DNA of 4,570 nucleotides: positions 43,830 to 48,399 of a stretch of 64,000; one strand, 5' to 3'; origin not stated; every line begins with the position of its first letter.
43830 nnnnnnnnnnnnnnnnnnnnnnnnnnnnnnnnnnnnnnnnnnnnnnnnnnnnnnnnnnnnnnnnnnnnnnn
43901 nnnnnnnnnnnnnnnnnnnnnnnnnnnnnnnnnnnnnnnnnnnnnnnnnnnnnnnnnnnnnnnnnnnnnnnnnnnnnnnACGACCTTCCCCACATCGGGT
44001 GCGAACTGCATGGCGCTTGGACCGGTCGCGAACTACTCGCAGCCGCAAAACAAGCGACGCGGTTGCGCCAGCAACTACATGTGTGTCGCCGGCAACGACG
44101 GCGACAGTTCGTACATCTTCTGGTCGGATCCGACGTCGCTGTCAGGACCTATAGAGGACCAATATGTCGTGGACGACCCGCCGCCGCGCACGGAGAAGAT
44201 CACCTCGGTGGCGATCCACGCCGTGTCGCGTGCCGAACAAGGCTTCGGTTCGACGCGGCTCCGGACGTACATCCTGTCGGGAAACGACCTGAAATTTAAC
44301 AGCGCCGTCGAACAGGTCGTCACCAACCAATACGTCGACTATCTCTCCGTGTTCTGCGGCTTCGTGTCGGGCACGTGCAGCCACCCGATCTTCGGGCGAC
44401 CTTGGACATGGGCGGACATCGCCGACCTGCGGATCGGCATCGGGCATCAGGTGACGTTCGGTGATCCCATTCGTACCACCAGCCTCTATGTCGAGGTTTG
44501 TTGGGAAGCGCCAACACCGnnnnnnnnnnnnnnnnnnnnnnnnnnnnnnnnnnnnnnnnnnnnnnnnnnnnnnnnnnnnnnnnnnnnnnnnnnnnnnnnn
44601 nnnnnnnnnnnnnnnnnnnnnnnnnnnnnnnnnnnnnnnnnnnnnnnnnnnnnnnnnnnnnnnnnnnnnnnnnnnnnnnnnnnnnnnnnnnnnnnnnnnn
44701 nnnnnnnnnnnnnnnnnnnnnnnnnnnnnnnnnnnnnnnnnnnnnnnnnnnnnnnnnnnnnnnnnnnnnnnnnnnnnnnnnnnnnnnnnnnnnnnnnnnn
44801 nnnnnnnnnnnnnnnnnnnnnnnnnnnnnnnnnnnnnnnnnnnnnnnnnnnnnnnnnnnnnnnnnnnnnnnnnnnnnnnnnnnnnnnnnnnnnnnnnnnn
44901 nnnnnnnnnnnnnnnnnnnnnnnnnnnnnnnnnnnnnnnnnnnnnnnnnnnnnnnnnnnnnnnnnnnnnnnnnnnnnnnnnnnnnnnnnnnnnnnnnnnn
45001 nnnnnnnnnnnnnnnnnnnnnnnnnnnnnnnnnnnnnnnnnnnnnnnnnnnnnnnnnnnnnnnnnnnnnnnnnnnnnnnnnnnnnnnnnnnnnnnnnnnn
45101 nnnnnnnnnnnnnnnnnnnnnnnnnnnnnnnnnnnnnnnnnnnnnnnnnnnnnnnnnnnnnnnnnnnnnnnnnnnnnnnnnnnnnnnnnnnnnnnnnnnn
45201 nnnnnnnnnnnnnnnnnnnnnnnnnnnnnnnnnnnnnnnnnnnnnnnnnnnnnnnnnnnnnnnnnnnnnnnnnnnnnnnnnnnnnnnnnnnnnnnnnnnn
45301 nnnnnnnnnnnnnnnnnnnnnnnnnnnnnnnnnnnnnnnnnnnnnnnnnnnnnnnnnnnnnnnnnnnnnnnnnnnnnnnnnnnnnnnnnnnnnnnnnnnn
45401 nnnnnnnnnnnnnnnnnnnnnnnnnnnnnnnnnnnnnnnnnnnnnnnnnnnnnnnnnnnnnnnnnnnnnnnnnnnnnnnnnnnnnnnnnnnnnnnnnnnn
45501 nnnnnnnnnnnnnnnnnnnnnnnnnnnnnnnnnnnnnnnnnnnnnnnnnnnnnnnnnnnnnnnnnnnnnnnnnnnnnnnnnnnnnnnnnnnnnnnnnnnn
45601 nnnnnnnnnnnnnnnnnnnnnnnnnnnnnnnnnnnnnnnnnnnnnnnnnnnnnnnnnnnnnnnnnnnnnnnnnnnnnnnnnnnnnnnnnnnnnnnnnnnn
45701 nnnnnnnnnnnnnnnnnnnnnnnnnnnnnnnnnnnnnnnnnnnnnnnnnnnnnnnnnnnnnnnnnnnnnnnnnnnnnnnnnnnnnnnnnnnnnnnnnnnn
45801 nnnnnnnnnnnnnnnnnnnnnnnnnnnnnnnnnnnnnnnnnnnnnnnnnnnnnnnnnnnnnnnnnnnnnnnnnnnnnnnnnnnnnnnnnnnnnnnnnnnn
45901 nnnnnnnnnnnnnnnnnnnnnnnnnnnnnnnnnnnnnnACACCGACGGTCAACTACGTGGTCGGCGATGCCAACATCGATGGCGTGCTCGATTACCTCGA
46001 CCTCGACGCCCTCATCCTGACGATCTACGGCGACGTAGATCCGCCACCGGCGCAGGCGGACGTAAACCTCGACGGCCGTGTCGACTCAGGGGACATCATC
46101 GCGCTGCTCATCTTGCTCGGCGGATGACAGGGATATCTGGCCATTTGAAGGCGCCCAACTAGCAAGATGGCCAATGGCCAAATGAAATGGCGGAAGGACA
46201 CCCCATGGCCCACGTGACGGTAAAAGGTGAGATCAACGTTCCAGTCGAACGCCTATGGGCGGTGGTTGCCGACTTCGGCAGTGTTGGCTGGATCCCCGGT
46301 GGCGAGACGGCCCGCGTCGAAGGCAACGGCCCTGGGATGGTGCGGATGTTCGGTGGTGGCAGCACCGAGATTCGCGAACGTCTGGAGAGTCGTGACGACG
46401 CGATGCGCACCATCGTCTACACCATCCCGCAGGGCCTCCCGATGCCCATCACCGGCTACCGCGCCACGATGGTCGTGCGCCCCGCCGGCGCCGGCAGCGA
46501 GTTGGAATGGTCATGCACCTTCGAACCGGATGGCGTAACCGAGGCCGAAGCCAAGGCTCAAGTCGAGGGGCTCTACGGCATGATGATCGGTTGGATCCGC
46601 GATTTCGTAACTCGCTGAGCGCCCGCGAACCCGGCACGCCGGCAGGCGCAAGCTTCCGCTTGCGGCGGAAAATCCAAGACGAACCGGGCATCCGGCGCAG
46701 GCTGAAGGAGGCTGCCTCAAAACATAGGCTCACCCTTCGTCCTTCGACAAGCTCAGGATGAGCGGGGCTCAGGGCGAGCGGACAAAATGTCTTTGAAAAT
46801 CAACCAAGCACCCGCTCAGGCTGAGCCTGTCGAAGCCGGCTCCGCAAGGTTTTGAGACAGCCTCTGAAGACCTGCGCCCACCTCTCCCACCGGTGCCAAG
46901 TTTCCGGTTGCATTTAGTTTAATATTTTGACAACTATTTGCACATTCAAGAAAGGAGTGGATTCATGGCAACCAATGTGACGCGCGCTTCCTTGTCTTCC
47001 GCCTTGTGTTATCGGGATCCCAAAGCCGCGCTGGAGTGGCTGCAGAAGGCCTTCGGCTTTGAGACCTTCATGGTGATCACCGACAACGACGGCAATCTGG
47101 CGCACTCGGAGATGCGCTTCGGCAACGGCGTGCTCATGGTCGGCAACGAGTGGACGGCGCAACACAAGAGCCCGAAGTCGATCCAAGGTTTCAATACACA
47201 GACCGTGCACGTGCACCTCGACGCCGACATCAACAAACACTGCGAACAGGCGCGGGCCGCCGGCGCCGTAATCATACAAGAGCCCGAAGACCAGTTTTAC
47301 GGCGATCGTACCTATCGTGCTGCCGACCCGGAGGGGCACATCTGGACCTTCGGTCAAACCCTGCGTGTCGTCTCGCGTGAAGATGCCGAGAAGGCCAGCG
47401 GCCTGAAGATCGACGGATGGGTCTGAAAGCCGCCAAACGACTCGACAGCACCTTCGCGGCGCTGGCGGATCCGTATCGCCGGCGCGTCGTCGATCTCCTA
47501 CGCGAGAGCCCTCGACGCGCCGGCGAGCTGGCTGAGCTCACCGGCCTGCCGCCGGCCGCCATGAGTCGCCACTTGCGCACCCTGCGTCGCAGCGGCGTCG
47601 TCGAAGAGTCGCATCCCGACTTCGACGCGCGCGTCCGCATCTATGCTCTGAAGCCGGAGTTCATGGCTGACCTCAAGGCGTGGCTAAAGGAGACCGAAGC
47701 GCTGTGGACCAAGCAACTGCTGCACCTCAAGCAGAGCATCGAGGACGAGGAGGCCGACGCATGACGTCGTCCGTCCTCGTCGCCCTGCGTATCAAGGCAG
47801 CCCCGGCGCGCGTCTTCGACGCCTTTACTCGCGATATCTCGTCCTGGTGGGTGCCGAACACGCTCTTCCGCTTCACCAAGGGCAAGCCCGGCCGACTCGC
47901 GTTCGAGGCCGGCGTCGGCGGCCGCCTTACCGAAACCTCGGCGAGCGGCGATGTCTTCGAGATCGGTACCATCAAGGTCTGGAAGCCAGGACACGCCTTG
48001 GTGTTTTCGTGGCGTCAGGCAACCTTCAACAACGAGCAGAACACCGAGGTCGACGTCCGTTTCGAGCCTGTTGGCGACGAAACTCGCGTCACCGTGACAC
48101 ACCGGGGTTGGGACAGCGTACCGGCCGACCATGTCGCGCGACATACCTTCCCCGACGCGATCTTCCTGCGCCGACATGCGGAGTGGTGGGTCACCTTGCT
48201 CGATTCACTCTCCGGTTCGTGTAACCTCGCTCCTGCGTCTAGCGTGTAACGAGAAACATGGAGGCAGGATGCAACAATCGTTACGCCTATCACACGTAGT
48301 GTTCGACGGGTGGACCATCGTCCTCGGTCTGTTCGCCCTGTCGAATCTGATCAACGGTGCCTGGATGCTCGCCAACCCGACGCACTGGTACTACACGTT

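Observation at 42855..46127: Novel modular secreted protein: three DCCQ[CF] cysteine modules, about 45% Pro/Thr linker, two unassigned domains and a canonical dockerin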

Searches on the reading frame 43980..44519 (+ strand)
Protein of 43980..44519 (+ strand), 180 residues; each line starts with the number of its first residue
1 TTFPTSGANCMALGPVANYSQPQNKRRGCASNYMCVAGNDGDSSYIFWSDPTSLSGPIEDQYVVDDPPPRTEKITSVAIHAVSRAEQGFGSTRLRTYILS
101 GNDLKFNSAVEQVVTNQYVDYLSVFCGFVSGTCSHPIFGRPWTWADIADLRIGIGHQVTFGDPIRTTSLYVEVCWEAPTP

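Call 6: search_protein_families(library=pfam, proteins=[window:43980-44519:+], max_evalue=10)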
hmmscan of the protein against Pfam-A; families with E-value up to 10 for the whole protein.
seq(180 aa): 1 family
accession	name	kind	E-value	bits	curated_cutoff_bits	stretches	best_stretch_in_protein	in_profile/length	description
PF14553.12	YqbF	-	0.073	13.3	27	1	96-122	5-29/43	YqbF, hypothetical protein domain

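Call 7: search_protein_families(library=ncbifam, proteins=[window:43980-44519:+], max_evalue=10)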
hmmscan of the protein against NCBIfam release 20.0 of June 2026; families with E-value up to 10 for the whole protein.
seq(180 aa): 0 families

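Call 26: find_homologous_proteins(query=window:43980-44513:+, max_evalue=0.01)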
Query seq(178 aa): 15 candidates shared short words with the query, none scored E <= 0.01.

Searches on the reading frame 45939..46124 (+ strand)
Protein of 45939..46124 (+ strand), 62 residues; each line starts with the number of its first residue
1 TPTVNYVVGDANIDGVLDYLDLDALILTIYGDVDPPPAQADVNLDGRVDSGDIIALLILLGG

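Call 6: search_protein_families(library=pfam, proteins=[window:45939-46124:+], max_evalue=10)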
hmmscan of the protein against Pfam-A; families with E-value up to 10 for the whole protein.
seq(62 aa): 2 families
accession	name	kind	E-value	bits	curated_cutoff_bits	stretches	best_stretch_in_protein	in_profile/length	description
PF00404.24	Dockerin_1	-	7.5e-05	23.3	22.9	1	9-54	2-50/57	Dockerin type I domain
PF13202.12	EF-hand_5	-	0.39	10.7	25.9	1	39-50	7-18/25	EF hand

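Call 7: search_protein_families(library=ncbifam, proteins=[window:45939-46124:+], max_evalue=10)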
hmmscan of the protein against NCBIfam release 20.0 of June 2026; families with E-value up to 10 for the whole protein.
seq(62 aa): 1 family
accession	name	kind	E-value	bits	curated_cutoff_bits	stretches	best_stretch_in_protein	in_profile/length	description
NF049990.1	CellobisidaseCelK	equivalog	0.0081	14.3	1700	1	5-56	826-878/889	cellulose 1,4-beta-cellobiosidase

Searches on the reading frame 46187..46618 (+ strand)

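Call 33: search_protein_families(library=pfam, proteins=[window:46187-46618:+], max_evalue=0.001)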
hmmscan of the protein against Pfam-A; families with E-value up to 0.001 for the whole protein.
window:46187-46618:+ (143 aa): 1 family
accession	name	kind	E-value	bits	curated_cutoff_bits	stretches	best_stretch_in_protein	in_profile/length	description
PF10604.15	Polyketide_cyc2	-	8.1e-23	81.7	27.4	1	7-130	1-130/142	Polyketide cyclase / dehydrase and lipid transport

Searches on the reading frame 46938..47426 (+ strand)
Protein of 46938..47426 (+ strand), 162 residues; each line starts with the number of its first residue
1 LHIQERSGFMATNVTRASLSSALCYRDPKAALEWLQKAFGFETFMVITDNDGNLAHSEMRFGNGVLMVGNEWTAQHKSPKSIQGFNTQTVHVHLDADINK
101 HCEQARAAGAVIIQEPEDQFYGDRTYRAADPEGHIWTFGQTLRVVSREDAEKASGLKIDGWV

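Call 33: search_protein_families(library=pfam, proteins=[window:46938-47426:+], max_evalue=0.001)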
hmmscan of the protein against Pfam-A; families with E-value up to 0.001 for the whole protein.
window:46938-47426:+ (162 aa): 2 families
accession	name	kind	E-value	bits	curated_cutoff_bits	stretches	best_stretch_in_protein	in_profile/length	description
PF00903.31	Glyoxalase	-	1.9e-12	48.1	20.6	1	22-138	6-121/121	Glyoxalase/Bleomycin resistance protein/Dioxygenase superfamily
PF18029.7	Glyoxalase_6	-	0.0008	20.5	23.6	0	74-134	47-101/106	Glyoxalase-like domain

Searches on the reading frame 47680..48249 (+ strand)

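Call 33: search_protein_families(library=pfam, proteins=[window:47680-48249:+], max_evalue=0.001)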
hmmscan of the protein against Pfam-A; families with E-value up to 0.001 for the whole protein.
window:47680-48249:+ (189 aa): 1 family
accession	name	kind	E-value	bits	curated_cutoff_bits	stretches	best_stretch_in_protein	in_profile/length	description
PF08327.17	AHSA1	-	1.7e-12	48.1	22.1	1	39-152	1-107/125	Activator of Hsp90 ATPase homolog 1-like protein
